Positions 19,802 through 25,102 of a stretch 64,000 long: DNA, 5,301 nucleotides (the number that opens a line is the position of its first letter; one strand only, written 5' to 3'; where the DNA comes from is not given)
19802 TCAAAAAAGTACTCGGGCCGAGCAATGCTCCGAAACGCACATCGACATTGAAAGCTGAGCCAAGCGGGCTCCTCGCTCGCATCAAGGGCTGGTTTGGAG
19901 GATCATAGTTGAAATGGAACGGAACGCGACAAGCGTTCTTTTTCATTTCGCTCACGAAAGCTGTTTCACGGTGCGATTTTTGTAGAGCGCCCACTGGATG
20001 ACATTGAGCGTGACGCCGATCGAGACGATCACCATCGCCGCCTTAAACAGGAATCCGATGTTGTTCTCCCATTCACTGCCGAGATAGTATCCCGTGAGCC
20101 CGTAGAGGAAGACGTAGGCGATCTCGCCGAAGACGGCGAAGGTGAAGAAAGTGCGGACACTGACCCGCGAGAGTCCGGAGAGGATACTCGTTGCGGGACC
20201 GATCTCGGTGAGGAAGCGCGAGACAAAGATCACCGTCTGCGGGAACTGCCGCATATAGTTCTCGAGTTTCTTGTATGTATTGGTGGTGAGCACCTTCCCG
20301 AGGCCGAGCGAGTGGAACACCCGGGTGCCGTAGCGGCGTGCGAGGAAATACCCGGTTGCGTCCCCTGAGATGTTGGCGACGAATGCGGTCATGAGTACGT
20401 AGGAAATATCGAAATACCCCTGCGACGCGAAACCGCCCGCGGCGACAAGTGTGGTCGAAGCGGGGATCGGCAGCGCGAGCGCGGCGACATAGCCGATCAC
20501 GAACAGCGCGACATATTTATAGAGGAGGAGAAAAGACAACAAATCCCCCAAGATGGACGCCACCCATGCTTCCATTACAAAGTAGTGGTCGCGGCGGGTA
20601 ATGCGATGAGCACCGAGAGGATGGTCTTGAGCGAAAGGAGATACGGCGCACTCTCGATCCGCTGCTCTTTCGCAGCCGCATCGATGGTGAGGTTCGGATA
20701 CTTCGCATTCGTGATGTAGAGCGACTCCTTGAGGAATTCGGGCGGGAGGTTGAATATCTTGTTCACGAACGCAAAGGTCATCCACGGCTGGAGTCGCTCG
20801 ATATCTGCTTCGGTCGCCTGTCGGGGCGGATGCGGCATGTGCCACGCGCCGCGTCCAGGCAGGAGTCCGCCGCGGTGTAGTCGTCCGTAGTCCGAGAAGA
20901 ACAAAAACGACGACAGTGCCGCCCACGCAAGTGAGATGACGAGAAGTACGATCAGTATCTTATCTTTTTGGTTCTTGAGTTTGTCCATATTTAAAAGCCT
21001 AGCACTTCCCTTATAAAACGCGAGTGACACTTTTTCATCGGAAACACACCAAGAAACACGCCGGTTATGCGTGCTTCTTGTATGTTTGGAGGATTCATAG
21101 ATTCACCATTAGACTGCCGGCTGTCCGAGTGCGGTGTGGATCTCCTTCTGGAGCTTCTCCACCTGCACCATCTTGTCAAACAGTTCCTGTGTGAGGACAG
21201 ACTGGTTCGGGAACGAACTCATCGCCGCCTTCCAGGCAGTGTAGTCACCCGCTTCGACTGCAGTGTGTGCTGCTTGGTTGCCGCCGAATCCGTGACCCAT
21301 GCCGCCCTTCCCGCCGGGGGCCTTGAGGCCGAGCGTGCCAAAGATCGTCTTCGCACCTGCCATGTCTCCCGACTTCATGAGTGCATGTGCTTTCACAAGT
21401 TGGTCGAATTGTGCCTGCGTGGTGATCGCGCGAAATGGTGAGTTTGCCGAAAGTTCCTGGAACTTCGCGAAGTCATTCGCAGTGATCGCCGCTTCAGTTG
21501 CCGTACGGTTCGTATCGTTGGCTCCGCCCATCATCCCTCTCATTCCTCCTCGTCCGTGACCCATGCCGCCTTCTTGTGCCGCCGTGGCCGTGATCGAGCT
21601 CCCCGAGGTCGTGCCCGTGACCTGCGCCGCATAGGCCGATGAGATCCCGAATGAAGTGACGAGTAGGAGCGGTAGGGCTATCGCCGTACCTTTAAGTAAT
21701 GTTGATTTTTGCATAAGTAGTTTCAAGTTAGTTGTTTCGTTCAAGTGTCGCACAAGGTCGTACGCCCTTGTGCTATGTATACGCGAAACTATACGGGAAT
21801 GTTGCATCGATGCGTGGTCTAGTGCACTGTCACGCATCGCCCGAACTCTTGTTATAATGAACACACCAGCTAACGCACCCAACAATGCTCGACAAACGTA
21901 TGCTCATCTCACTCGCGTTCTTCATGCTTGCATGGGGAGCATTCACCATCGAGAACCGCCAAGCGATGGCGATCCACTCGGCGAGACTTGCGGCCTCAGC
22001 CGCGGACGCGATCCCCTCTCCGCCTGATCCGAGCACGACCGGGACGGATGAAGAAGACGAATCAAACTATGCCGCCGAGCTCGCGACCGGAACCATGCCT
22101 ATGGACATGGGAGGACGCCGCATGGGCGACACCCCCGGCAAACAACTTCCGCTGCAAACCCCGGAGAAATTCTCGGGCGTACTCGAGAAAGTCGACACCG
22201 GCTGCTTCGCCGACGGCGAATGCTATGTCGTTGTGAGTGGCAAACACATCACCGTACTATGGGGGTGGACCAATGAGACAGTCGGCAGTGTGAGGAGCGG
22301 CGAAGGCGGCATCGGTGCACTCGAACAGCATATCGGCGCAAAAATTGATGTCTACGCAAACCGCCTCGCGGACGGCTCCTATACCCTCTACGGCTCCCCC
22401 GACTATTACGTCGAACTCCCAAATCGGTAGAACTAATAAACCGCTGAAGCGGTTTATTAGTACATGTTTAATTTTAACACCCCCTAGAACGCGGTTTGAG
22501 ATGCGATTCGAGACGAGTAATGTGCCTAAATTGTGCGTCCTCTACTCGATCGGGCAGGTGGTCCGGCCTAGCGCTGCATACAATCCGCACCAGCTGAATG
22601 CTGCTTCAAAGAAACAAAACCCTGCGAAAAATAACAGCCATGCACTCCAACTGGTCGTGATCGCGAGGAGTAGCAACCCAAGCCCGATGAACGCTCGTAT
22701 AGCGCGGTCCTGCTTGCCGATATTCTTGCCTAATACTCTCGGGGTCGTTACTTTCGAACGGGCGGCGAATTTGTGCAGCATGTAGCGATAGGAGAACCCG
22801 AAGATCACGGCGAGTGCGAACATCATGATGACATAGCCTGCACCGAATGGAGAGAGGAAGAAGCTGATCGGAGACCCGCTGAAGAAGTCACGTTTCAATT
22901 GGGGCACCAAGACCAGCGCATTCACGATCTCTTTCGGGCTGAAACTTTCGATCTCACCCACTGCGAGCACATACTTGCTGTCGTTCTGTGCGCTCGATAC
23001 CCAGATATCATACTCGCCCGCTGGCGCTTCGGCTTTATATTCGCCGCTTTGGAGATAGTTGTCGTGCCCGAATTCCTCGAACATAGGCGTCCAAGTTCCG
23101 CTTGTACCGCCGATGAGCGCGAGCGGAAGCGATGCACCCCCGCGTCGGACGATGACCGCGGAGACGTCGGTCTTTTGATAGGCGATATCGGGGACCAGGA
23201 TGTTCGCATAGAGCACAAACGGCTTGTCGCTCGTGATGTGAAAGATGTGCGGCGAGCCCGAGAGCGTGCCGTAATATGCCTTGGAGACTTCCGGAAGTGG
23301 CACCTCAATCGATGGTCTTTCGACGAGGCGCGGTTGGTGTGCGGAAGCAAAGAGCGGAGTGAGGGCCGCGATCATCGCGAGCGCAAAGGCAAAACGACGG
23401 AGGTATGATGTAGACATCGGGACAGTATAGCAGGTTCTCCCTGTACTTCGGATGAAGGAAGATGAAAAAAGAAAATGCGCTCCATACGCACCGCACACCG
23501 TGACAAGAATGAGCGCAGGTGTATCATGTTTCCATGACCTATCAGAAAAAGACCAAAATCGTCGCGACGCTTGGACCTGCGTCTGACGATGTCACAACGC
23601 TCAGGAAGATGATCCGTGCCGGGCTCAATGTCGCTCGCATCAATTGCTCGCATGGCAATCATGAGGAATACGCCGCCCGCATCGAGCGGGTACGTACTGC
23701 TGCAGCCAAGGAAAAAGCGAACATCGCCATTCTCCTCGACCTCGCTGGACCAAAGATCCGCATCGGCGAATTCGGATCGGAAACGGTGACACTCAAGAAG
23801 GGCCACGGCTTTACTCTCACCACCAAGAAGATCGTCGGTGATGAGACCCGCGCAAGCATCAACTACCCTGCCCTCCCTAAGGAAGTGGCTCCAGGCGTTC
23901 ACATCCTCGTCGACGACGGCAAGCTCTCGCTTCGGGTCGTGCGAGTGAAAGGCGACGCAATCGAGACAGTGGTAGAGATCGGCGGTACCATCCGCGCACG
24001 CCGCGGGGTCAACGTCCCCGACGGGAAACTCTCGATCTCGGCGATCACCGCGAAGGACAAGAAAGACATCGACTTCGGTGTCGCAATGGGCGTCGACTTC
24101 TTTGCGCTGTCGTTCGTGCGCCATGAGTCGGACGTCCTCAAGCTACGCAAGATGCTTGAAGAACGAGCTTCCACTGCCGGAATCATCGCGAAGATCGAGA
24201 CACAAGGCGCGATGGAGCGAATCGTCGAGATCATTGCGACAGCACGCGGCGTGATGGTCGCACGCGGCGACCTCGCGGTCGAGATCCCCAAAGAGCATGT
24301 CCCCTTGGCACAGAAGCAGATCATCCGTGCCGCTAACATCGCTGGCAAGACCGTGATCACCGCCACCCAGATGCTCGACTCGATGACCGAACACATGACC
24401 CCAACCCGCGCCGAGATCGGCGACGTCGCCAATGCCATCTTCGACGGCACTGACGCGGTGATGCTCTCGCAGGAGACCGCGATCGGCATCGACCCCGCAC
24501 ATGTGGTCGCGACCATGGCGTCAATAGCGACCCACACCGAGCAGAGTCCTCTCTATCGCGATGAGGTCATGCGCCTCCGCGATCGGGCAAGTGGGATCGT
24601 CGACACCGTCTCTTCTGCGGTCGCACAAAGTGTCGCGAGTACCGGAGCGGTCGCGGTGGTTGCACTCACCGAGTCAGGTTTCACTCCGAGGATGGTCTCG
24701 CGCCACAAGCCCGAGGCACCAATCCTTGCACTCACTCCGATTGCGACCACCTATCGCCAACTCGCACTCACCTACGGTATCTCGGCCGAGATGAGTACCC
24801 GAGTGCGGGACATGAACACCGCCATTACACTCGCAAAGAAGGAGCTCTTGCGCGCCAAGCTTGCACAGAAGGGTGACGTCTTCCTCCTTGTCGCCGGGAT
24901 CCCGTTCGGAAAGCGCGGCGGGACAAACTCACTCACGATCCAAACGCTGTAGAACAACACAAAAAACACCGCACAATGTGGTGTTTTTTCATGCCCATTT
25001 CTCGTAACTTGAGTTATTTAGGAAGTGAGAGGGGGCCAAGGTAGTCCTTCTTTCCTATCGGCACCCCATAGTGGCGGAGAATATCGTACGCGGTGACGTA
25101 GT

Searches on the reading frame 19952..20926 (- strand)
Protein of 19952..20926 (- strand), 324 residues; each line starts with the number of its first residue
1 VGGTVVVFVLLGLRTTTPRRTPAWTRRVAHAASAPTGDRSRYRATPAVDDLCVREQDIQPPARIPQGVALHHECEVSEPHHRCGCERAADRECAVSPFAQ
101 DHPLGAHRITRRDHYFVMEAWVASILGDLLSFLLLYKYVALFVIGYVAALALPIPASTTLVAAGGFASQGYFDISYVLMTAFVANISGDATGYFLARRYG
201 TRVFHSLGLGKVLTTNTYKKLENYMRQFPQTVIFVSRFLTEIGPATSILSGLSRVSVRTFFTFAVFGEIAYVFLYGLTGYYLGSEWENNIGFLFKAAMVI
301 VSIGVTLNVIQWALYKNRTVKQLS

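Call 85: search_protein_families(library=ncbifam, proteins=[window:19952-20926:-], max_evalue=0.00001)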
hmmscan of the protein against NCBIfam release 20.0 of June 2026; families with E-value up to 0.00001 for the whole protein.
window:19952-20926:- (324 aa): 3 families
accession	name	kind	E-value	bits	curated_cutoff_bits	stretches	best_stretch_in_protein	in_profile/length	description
NF008102.0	PRK10847.1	equivalog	2.2e-11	43.9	236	1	135-304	27-201/219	DedA family protein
NF052604.1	UndecprPTUtpABac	equivalog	2e-10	41.1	250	1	139-317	13-191/198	undecaprenyl phosphate transporter UptA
NF052605.1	UndecprPTUptAStph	equivalog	3.4e-06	27.2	300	1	131-309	7-188/197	undecaprenyl phosphate transporter UptA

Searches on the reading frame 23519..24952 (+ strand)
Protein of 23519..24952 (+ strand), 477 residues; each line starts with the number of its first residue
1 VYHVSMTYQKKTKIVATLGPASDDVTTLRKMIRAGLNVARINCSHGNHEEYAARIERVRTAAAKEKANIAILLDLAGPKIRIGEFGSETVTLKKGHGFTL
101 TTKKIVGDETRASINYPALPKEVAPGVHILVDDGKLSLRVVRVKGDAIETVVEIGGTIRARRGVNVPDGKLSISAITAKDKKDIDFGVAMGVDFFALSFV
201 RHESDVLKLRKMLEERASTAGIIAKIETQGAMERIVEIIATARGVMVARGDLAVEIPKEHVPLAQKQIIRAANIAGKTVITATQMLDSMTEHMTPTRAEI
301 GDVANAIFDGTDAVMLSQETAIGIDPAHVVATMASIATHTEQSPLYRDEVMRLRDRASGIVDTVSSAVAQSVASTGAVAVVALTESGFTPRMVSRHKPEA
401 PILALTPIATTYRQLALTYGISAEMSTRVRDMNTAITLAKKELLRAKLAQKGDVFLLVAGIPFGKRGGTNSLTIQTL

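Call 85: search_protein_families(library=ncbifam, proteins=[window:23519-24952:+], max_evalue=0.00001)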
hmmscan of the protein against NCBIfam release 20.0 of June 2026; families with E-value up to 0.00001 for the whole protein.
window:23519-24952:+ (477 aa): 7 families
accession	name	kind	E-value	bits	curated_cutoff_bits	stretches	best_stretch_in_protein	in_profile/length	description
NF004978.0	PRK06354.1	subfamily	2.6e-160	534.7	462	1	6-475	4-476/590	pyruvate kinase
NF004491.0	PRK05826.1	subfamily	9.9e-159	528.8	432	1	8-476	3-474/477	pyruvate kinase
TIGR01064.1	pyruv_kin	equivalog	5.8e-153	509.8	306.4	1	10-476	1-475/476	pyruvate kinase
NF004886.0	PRK06247.1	subfamily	1.2e-150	502.3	623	1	6-476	1-469/476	pyruvate kinase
NF006664.0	PRK09206.1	equivalog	1.1e-121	406.7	686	1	10-476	2-469/470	pyruvate kinase PykF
NF005234.0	PRK06739.1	equivalog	1.3e-93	313.8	564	1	15-342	6-330/352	pyruvate kinase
NF011314.0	PRK14725.1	equivalog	1.7e-64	218.3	642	2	89-352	332-605/614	pyruvate kinase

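Call 86: find_homologous_proteins(query=window:23519-24952:+, max_evalue=1e-50)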
Query window:23519-24952:+ (477 aa): 7987 proteins with E <= 1e-50 among 8000 candidates; the best 120 are listed.
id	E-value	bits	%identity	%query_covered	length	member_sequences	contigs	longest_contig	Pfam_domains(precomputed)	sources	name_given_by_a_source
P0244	4.9e-294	993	100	99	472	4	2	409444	PF00224.28,PF02887.22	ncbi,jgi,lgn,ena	jgi:pyruvate kinase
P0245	9.1e-252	853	83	100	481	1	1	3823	PF00224.28,PF02887.22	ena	-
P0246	4.2e-224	762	76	99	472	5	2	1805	PF00224.28,PF02887.22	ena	-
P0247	4.9e-221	752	77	99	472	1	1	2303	PF00224.28,PF02887.22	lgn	-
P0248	1.2e-215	734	75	99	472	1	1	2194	PF00224.28,PF02887.22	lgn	-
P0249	7.7e-214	728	75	99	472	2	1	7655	PF00224.28,PF02887.22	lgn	-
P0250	1.5e-205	701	70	99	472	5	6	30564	PF00224.28,PF02887.22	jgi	jgi:pyruvate kinase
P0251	3.3e-204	697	70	100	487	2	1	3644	PF00224.28,PF02887.22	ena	-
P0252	4.2e-203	693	72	99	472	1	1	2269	PF00224.28,PF02887.22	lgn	-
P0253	1.2e-201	688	69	99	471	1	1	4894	PF00224.28,PF02887.22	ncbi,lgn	-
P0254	2.4e-201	687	68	99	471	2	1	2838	PF00224.28,PF02887.22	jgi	jgi:pyruvate kinase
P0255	7.1e-191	653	71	94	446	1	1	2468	PF00224.28,PF02887.22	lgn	-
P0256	3.2e-187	641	65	99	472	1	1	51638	PF00224.28,PF02887.22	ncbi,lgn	-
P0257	1.8e-174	599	64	93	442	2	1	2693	PF00224.28,PF02887.22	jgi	jgi:pyruvate kinase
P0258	2.6e-173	595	61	99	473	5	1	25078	PF00224.28,PF02887.22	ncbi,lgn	-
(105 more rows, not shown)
